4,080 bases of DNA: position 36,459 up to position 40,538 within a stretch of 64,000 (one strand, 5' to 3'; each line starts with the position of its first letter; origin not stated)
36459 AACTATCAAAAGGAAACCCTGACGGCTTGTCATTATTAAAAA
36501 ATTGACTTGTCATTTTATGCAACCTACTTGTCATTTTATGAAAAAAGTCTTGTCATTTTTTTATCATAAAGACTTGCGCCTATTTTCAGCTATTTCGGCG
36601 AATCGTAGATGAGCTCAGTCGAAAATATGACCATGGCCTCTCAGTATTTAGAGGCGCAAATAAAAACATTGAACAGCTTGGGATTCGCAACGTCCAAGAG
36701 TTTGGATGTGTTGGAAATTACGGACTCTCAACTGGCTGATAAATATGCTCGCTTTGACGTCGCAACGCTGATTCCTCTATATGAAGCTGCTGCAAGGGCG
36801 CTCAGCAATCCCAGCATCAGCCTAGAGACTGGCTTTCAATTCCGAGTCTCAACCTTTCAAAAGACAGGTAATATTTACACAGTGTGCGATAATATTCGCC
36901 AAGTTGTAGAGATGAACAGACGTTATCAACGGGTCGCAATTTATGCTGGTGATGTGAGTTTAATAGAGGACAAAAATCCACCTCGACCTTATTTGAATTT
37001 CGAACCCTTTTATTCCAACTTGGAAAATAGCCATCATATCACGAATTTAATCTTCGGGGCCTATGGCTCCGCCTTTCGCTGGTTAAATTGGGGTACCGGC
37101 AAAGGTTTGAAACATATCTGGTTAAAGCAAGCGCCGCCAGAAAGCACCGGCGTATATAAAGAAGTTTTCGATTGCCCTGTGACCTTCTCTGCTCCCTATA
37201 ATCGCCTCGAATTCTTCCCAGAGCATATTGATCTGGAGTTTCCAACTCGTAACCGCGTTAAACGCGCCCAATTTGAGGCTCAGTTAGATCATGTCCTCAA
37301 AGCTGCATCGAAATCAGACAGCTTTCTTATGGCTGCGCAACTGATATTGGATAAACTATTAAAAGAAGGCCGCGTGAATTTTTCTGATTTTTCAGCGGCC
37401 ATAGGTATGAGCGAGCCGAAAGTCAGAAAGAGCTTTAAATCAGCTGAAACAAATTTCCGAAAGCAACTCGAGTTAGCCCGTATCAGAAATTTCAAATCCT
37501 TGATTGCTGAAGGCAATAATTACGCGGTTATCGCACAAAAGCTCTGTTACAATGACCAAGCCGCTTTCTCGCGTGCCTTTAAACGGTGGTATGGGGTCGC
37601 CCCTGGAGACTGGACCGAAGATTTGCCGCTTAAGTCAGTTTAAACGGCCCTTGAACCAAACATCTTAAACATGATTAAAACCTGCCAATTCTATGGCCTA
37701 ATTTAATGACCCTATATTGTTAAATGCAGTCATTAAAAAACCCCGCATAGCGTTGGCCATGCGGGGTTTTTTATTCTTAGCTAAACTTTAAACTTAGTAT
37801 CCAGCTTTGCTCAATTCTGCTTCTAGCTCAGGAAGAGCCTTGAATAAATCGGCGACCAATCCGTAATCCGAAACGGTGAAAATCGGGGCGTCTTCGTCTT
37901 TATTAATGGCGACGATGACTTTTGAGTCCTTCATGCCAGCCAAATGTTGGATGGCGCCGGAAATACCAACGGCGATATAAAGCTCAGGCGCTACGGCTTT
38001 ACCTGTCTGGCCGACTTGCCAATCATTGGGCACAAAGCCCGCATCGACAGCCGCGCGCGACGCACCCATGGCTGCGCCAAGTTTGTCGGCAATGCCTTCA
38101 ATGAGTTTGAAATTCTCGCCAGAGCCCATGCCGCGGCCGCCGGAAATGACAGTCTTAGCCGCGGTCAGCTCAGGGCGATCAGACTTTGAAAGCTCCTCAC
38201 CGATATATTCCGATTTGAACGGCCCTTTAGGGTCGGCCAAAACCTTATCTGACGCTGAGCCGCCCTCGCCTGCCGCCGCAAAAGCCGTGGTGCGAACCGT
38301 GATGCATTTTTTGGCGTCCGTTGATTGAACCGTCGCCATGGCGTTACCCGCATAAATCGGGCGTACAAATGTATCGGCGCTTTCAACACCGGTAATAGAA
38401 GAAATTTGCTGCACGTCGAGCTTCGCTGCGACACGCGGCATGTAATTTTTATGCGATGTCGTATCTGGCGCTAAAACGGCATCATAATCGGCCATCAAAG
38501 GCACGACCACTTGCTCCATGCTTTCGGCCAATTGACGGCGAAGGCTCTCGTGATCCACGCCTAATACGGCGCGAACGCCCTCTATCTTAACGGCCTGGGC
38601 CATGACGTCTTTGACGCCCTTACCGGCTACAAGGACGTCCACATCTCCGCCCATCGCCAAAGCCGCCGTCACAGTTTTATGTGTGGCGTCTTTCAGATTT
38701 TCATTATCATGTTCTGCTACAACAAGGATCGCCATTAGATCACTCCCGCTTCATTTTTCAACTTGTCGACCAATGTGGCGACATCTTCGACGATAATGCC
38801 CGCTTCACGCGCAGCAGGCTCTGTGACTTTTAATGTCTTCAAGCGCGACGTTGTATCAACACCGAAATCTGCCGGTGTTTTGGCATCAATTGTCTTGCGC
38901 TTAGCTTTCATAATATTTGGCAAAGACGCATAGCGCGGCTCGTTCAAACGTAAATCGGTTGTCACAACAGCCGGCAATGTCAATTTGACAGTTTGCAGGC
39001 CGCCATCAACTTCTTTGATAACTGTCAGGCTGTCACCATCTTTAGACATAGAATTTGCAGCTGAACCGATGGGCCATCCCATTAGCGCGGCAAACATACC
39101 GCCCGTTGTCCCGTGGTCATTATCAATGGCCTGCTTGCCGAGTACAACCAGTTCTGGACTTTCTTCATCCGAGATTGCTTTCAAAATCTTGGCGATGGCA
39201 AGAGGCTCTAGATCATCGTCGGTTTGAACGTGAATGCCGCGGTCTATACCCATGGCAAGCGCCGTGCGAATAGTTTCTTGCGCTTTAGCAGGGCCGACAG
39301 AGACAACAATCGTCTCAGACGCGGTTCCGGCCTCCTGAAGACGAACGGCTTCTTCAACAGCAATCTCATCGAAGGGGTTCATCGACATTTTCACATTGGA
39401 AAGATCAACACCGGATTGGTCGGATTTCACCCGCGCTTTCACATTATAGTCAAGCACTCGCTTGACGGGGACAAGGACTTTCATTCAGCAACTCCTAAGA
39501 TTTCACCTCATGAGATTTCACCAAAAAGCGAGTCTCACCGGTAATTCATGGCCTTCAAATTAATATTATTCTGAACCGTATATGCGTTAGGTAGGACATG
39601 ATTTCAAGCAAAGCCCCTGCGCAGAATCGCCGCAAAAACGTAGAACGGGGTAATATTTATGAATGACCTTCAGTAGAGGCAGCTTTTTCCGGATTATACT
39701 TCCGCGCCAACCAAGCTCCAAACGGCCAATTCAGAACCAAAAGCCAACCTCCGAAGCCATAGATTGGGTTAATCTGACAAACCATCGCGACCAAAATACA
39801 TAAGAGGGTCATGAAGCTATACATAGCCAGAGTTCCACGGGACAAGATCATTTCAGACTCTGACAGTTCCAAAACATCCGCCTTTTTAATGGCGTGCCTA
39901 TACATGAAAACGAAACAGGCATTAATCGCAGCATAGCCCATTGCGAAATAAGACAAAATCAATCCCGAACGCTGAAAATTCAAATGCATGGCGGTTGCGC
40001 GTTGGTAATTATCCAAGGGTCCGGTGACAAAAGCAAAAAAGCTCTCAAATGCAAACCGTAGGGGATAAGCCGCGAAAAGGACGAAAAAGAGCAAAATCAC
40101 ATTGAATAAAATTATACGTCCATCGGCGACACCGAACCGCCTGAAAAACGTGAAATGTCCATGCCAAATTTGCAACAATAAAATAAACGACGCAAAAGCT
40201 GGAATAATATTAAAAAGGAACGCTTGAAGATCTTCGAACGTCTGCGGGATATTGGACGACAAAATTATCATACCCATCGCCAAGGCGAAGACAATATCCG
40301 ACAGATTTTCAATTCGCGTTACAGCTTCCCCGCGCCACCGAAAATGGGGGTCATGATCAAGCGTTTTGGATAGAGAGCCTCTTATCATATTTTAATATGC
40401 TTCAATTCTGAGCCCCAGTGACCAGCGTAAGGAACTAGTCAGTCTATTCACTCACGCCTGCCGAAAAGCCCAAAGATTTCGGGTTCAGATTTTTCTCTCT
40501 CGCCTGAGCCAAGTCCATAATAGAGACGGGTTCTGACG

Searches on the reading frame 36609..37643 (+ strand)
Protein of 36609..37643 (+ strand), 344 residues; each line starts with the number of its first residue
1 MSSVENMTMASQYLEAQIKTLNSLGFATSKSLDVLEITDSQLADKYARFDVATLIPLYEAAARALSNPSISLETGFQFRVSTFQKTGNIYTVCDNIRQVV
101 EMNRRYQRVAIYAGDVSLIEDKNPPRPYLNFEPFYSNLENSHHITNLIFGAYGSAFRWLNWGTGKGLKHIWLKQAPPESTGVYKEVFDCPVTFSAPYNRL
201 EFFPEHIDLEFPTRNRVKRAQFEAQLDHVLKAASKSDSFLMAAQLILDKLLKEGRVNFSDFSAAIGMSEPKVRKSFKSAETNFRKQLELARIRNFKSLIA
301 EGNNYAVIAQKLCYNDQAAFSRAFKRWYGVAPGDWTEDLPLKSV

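Call 6: search_protein_families(library=pfam, proteins=[window:36609-37643:+])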
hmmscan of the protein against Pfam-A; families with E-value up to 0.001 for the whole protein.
window:36609-37643:+ (344 aa): 3 families
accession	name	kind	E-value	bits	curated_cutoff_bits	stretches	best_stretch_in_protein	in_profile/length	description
PF12625.12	Arabinose_bd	-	7.8e-20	72.2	27.6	1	27-208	3-182/185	Arabinose-binding domain of AraC transcription regulator, N-term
PF12833.13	HTH_18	-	1.2e-12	48.3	33.6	1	262-336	2-78/80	Helix-turn-helix domain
PF00165.29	HTH_AraC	-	1.6e-05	25.4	26.6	1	308-335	14-40/42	Bacterial regulatory helix-turn-helix proteins, AraC family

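Call 23: find_homologous_proteins(query=window:36609-37643:+, max_evalue=1e-60)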
Query window:36609-37643:+ (344 aa): 23 proteins with E <= 1e-60 among 2133 candidates.
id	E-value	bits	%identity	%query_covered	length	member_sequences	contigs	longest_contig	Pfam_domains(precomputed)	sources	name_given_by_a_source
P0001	3.8e-229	777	100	100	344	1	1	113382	PF12833.14,PF12625.13,PF00165.30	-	-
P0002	3.2e-161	554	71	97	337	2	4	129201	PF12833.14,PF12625.13,PF00165.30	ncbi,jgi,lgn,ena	jgi:AraC-like DNA-binding protein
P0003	1.3e-135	470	60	99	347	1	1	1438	PF12833.14,PF12625.13,PF00165.30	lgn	-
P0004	3.2e-132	459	59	98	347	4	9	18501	PF12833.14,PF12625.13,PF00165.30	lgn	-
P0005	3.3e-131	456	60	97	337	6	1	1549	PF12833.14,PF12625.13,PF00165.30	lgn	-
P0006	3.5e-131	455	60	99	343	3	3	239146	PF12833.14,PF12625.13,PF00165.30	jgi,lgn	-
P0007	1.6e-130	453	57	99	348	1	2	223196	PF12833.14,PF12625.13,PF00165.30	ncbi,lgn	-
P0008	1.7e-130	453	60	99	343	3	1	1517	PF12833.14,PF12625.13,PF00165.30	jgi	-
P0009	3.8e-129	449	58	99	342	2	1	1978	PF12833.14,PF12625.13,PF00165.30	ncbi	-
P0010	1.2e-126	441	57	97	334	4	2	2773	PF12833.14,PF12625.13,PF00165.30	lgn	-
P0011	7.8e-123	428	56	99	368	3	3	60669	PF12833.14,PF12625.13,PF00165.30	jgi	jgi:AraC-like DNA-binding protein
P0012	5.9e-119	415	58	93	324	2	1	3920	PF12833.14,PF12625.13,PF00165.30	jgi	jgi:AraC-like DNA-binding protein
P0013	1.6e-75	273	42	96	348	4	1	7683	PF12833.14,PF12625.13,PF00165.30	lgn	-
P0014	4.6e-73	264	39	96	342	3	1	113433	PF12833.14,PF12625.13,PF00165.30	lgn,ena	-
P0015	2.3e-71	259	40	96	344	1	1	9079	PF12833.14,PF12625.13,PF00165.30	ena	-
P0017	2.8e-68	249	39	96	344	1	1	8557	PF12833.14,PF12625.13,PF00165.30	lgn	-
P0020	1.8e-64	236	37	96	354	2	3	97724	PF12833.14,PF12625.13,PF00165.30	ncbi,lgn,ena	-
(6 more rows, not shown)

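Call 24: find_encoding_contigs(protein=P0004, flank=3000, max_places=3)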
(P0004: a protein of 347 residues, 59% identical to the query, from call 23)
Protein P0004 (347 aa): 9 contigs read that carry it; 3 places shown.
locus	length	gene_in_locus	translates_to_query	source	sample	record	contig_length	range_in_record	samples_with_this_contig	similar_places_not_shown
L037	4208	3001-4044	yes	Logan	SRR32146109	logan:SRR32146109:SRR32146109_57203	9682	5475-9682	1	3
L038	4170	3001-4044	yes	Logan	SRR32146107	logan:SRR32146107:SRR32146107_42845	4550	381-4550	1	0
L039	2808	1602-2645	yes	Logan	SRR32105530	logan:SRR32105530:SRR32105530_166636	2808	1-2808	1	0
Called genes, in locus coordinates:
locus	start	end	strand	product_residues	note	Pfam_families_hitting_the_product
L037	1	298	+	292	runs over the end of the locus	PF00106:adh_short, PF08659:KR (weak), PF13561:adh_short_C2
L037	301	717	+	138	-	-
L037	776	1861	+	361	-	PF11017:DUF2855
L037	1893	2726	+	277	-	PF00378:ECH_1, PF16113:ECH_2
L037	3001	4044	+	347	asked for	PF12625:Arabinose_bd, PF12833:HTH_18, PF00165:HTH_AraC (weak)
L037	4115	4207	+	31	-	?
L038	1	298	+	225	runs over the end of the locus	?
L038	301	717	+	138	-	-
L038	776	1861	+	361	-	PF11017:DUF2855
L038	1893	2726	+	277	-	PF00378:ECH_1, PF16113:ECH_2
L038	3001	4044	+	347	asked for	PF12625:Arabinose_bd, PF12833:HTH_18, PF00165:HTH_AraC (weak)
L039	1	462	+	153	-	?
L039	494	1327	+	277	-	PF00378:ECH_1, PF16113:ECH_2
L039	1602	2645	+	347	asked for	PF12625:Arabinose_bd, PF12833:HTH_18, PF00165:HTH_AraC (weak)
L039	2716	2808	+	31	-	?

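Call 25: find_encoding_contigs(protein=P0006, flank=3000, max_places=2)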
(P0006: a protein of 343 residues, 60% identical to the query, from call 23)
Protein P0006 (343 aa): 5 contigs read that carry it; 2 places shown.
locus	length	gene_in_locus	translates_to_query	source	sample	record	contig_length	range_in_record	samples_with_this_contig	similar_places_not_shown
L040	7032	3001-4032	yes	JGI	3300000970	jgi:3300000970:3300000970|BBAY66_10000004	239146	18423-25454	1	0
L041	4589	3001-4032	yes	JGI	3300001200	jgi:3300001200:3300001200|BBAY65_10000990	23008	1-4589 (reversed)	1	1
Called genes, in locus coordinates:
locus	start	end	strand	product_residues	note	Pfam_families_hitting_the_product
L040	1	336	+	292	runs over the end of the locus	PF00106:adh_short, PF08659:KR (weak), PF13561:adh_short_C2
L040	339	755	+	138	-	PF07045:DUF1330 (weak)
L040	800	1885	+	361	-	PF11017:DUF2855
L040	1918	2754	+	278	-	PF00378:ECH_1, PF16113:ECH_2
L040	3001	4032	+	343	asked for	PF12625:Arabinose_bd, PF12833:HTH_18, PF00165:HTH_AraC (weak)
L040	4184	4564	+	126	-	-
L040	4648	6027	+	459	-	-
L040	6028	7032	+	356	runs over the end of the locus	PF01883:FeS_assembly_P (weak), PF09140:MipZ, PF10609:ParA, PF13614:AAA_31, PF01656:CbiA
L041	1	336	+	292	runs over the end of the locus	PF00106:adh_short, PF08659:KR (weak), PF13561:adh_short_C2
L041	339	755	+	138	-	PF07045:DUF1330 (weak)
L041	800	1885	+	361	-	PF11017:DUF2855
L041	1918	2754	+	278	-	PF00378:ECH_1, PF16113:ECH_2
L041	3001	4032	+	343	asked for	PF12625:Arabinose_bd, PF12833:HTH_18, PF00165:HTH_AraC (weak)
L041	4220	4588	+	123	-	?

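Call 26: find_encoding_contigs(protein=P0011, flank=3000, max_places=2)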
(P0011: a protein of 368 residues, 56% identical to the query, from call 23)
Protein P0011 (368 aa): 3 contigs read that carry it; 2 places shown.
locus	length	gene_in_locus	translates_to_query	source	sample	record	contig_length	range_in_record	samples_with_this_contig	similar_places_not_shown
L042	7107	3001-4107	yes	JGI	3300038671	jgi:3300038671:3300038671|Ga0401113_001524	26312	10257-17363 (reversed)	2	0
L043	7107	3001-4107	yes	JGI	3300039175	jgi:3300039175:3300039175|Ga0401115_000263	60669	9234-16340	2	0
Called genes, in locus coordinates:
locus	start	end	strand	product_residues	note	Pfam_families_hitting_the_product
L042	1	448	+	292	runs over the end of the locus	PF00106:adh_short, PF08659:KR (weak), PF13561:adh_short_C2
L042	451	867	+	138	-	-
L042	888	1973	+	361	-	PF11017:DUF2855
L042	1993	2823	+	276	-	PF00378:ECH_1, PF16113:ECH_2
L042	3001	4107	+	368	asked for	PF12625:Arabinose_bd, PF12833:HTH_18, PF00165:HTH_AraC (weak)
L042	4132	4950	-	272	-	PF01209:Ubie_methyltran, PF08241:Methyltransf_11, PF08242:Methyltransf_12, PF13649:Methyltransf_25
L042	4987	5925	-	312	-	PF01012:ETF, PF00766:ETF_alpha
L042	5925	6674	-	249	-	PF01012:ETF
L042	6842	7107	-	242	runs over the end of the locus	PF06736:TMEM175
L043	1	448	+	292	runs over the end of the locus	PF00106:adh_short, PF08659:KR (weak), PF13561:adh_short_C2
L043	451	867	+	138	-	-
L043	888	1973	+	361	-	PF11017:DUF2855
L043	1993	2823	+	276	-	PF00378:ECH_1, PF16113:ECH_2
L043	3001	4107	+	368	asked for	PF12625:Arabinose_bd, PF12833:HTH_18, PF00165:HTH_AraC (weak)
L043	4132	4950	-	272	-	PF01209:Ubie_methyltran, PF08241:Methyltransf_11, PF08242:Methyltransf_12, PF13649:Methyltransf_25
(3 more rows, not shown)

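Call 27: find_encoding_contigs(protein=P0012, flank=3000, max_places=2)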
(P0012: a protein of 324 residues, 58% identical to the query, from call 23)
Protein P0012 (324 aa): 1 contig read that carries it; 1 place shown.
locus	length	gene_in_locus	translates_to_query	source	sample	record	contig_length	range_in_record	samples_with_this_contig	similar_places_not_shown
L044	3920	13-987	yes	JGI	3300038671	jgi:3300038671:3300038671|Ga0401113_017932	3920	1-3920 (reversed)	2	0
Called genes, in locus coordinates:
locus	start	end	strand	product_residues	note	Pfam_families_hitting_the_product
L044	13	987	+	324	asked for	PF12625:Arabinose_bd, PF12833:HTH_18, PF00165:HTH_AraC (weak)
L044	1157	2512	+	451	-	PF04055:Radical_SAM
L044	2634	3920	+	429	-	?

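Call 28: find_encoding_contigs(protein=P0010, flank=3000, max_places=2)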
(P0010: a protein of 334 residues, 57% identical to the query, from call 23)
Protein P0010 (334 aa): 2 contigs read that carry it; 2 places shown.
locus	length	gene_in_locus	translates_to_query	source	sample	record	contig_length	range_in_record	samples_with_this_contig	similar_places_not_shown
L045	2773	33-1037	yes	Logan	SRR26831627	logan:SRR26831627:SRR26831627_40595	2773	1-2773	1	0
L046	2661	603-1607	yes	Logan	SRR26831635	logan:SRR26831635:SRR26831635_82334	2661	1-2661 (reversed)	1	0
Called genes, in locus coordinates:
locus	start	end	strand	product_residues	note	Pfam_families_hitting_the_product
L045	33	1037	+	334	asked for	PF12625:Arabinose_bd, PF12833:HTH_18, PF00165:HTH_AraC (faint)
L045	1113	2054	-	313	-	PF01012:ETF, PF00766:ETF_alpha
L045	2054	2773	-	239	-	?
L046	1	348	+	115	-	?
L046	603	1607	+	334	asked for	PF12625:Arabinose_bd, PF12833:HTH_18, PF00165:HTH_AraC (faint)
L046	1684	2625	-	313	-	PF01012:ETF, PF00766:ETF_alpha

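Call 29: find_encoding_contigs(protein=P0009, flank=3000, max_places=2)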
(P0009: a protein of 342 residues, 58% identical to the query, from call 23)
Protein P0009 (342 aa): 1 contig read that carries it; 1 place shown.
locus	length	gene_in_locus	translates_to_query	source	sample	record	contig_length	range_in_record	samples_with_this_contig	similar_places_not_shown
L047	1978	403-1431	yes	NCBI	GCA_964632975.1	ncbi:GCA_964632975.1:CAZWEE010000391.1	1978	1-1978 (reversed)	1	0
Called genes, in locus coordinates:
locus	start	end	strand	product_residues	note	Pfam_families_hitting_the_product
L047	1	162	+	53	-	?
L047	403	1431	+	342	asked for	PF12625:Arabinose_bd, PF12833:HTH_18, PF00165:HTH_AraC (weak)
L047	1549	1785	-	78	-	-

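Call 30: find_encoding_contigs(protein=P0014, flank=4000, max_places=1)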
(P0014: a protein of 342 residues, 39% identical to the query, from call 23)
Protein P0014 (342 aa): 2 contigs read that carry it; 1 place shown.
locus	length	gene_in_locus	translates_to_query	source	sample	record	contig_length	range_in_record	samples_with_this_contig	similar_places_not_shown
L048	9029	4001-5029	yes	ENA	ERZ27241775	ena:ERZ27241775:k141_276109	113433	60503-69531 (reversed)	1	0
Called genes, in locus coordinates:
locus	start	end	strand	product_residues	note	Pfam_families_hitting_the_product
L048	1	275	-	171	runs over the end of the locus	PF10881:DUF2726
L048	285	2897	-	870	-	PF02861:Clp_N, PF23569:NBD_SMAX1 (weak), PF00004:AAA, PF17871:AAA_lid_9, PF00004:AAA (weak), PF07724:AAA_2, PF07728:AAA_5, PF10431:ClpB_D2-small, +8 more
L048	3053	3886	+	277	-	PF00378:ECH_1, PF16113:ECH_2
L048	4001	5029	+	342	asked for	PF12625:Arabinose_bd, PF00165:HTH_AraC (faint), PF12833:HTH_18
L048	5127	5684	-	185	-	PF01923:Cob_adeno_trans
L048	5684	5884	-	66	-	PF04588:HIG_1_N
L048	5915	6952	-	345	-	PF00355:Rieske, PF19112:VanA_C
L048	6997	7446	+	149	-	PF14108:ABA4-like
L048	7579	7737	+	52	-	PF05015:HigB-like_toxin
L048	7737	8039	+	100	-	-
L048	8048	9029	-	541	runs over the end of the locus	PF02142:MGS, PF01808:AICARFT_IMPCHas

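Call 31: find_encoding_contigs(protein=P0020, flank=4000, max_places=1)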
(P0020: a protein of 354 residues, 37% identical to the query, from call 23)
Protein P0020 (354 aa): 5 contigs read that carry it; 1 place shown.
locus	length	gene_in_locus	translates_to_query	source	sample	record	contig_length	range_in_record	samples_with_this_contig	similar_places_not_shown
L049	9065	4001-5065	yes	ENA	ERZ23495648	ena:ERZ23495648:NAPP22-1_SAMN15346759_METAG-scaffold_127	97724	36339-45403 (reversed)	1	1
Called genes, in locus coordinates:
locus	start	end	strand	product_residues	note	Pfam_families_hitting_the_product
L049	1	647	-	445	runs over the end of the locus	-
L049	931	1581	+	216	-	PF01557:FAA_hydrolase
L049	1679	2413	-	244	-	PF01738:DLH, PF00326:Peptidase_S9 (faint)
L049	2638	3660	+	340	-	PF13441:Gly-zipper_YMGG, PF05433:Rick_17kDa_Anti (weak), PF01476:LysM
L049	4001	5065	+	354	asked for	PF12625:Arabinose_bd, PF12833:HTH_18, PF00165:HTH_AraC (weak)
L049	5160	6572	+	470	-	PF00224:PK, PF02887:PK_C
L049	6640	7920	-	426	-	PF00999:Na_H_Exchanger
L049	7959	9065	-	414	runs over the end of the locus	PF01773:Nucleos_tra2_N, PF07670:Gate, PF07662:Nucleos_tra2_C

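Call 57: find_encoding_contigs(protein=P0013, flank=2500, max_places=1)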
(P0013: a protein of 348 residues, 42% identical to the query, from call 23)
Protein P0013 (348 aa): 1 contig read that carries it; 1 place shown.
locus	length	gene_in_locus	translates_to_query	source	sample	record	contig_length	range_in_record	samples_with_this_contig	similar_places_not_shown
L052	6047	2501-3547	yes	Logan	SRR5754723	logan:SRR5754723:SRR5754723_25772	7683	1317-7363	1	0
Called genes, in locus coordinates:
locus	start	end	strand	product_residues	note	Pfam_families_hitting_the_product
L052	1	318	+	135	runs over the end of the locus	PF07045:DUF1330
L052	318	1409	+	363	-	PF11017:DUF2855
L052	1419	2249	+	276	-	PF00378:ECH_1, PF16113:ECH_2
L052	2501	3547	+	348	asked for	PF12625:Arabinose_bd, PF12833:HTH_18, PF00165:HTH_AraC (weak)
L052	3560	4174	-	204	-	PF01209:Ubie_methyltran, PF13489:Methyltransf_23, PF13847:Methyltransf_31, PF08241:Methyltransf_11, PF08242:Methyltransf_12, PF13649:Methyltransf_25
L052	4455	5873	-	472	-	PF00245:Alk_phosphatase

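Call 58: find_encoding_contigs(protein=P0015, flank=2500, max_places=1)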
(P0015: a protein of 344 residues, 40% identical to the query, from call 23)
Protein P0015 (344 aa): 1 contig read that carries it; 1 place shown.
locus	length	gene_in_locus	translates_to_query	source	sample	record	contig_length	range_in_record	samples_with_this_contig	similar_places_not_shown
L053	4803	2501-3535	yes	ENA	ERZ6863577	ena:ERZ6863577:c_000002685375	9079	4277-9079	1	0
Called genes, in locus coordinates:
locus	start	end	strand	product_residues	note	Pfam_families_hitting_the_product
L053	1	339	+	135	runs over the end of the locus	PF07045:DUF1330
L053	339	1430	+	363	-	PF11017:DUF2855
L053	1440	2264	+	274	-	PF00378:ECH_1, PF16113:ECH_2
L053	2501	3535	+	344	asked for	PF12625:Arabinose_bd, PF12833:HTH_18, PF00165:HTH_AraC (weak)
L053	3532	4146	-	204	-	PF01209:Ubie_methyltran, PF13489:Methyltransf_23, PF13847:Methyltransf_31, PF08241:Methyltransf_11, PF08242:Methyltransf_12, PF13649:Methyltransf_25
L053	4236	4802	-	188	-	?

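Call 59: find_encoding_contigs(protein=P0017, flank=2500, max_places=1)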
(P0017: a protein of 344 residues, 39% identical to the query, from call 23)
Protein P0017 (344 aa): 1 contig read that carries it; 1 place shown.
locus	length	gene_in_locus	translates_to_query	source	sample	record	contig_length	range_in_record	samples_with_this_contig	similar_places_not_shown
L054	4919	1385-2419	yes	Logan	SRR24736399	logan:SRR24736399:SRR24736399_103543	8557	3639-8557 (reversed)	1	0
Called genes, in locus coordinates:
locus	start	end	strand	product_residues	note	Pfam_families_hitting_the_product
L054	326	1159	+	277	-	PF00378:ECH_1, PF16113:ECH_2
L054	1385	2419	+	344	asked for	PF12625:Arabinose_bd, PF12833:HTH_18, PF00165:HTH_AraC (weak)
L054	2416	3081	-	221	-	PF01209:Ubie_methyltran, PF13489:Methyltransf_23, PF13847:Methyltransf_31, PF08241:Methyltransf_11, PF08242:Methyltransf_12, PF13649:Methyltransf_25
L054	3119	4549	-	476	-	PF13400:Tad, PF00092:VWA (faint)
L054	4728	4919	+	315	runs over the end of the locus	PF00795:CN_hydrolase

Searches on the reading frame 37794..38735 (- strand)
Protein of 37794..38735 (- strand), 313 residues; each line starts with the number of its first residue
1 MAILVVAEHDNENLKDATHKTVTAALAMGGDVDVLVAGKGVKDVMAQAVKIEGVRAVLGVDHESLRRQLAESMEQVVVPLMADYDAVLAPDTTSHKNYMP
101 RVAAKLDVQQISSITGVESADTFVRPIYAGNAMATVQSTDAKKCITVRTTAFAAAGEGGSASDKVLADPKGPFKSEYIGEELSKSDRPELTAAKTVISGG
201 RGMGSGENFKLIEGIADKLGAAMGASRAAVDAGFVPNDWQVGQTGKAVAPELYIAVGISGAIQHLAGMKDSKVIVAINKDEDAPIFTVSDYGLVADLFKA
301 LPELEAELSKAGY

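Call 6: search_protein_families(library=pfam, proteins=[window:37794-38735:-])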
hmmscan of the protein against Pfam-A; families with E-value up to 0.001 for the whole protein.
window:37794-38735:- (313 aa): 2 families
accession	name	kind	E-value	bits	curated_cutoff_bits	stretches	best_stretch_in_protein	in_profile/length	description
PF00766.25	ETF_alpha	-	1.6e-35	121.4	27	1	189-269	1-81/81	Electron transfer flavoprotein FAD-binding domain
PF01012.27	ETF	-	1.2e-34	120.1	26.7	1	3-165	1-173/181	Electron transfer flavoprotein domain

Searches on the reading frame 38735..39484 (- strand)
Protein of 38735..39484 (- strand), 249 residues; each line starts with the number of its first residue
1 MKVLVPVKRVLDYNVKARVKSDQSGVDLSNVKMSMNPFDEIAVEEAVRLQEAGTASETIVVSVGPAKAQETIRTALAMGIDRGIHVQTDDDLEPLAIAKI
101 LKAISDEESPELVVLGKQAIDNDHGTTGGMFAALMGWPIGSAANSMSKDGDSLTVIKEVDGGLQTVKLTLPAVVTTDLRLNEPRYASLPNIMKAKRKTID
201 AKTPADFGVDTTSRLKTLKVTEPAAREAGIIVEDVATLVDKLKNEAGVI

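Call 6: search_protein_families(library=pfam, proteins=[window:38735-39484:-])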
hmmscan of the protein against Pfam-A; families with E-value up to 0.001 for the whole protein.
window:38735-39484:- (249 aa): 1 family
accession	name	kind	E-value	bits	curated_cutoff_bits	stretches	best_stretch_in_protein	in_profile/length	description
PF01012.27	ETF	-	9.6e-37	127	26.7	1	30-205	8-179/181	Electron transfer flavoprotein domain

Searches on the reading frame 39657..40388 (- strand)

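Call 6: search_protein_families(library=pfam, proteins=[window:39657-40388:-])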
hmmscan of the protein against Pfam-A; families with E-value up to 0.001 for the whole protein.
window:39657-40388:- (243 aa): 1 family
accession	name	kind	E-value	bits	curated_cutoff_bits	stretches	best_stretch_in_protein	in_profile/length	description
PF06736.16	TMEM175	-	3.4e-12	47.1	25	1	25-105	1-86/88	Endosomal/lysosomal potassium channel TMEM175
